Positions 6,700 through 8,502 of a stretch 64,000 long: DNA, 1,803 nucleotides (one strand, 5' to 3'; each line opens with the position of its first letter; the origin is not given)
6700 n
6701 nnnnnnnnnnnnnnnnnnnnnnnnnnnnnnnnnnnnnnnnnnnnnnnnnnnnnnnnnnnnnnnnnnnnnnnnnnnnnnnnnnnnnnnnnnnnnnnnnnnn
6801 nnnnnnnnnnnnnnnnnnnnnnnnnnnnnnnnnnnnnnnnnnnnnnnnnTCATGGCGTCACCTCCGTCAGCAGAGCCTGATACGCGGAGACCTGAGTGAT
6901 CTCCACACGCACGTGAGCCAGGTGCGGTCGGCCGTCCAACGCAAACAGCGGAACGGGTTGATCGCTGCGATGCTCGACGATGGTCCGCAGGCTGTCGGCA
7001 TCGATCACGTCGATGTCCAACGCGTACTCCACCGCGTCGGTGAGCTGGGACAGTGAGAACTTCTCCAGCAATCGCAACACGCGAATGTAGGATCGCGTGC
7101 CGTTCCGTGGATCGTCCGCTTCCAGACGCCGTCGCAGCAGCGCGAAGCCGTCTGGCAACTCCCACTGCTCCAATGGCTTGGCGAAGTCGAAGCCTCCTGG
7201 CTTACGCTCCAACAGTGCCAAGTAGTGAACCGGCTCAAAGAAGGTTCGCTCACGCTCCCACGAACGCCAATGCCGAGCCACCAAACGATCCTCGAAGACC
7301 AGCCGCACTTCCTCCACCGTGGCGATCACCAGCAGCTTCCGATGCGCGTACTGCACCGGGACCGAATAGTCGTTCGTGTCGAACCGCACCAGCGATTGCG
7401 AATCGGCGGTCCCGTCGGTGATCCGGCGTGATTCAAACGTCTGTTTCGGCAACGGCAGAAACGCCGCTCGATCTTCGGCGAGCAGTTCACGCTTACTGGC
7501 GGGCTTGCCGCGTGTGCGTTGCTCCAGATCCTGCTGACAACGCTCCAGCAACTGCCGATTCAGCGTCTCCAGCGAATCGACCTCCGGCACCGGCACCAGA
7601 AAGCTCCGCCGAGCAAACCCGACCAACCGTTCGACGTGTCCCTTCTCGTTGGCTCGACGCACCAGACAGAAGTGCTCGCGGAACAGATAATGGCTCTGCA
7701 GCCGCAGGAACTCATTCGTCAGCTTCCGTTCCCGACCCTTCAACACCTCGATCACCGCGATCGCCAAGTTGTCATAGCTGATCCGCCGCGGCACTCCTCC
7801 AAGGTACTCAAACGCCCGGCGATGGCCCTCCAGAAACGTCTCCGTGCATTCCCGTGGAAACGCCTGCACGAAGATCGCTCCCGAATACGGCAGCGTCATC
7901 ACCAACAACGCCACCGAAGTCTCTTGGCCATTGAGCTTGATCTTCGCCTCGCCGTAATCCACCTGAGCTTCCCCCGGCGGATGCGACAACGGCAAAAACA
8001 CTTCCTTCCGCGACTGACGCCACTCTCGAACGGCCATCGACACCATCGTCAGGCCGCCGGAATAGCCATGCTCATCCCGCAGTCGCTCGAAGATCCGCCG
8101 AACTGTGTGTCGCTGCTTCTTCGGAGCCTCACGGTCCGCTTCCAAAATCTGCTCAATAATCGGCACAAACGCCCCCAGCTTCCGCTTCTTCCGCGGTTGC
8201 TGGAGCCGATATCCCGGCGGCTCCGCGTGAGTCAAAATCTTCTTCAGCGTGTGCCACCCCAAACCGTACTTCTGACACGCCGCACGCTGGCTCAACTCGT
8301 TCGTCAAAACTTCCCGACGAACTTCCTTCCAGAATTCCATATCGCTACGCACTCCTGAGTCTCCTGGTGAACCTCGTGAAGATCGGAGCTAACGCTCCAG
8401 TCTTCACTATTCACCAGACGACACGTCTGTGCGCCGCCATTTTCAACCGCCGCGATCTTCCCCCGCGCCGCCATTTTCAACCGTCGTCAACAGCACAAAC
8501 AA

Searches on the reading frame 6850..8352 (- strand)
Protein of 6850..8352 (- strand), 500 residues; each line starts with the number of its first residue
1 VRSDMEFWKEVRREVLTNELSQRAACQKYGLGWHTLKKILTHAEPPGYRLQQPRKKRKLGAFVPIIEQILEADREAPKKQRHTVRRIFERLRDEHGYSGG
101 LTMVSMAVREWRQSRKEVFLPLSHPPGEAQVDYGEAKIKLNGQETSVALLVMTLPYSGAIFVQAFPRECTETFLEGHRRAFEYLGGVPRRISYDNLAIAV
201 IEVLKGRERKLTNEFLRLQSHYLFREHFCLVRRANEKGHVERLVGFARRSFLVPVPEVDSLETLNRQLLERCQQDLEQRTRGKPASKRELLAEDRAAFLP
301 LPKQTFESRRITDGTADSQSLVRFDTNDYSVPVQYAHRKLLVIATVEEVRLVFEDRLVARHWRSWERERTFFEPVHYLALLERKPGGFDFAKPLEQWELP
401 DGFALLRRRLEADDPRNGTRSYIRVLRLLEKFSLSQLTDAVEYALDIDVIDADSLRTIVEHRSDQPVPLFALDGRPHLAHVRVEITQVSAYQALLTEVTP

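Call 8: search_protein_families(library=pfam, proteins=[window:6850-8352:-], max_evalue=0.001)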
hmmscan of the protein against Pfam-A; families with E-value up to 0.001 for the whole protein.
window:6850-8352:- (500 aa): 2 families
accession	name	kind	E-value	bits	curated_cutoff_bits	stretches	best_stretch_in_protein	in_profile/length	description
PF22483.2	Mu-transpos_C_2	-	1.7e-20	72.9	27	1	301-371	1-71/73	Mu transposase, C-terminal domain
PF00665.32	rve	-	4.1e-07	30.6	32.6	1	124-196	3-75/102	Integrase core domain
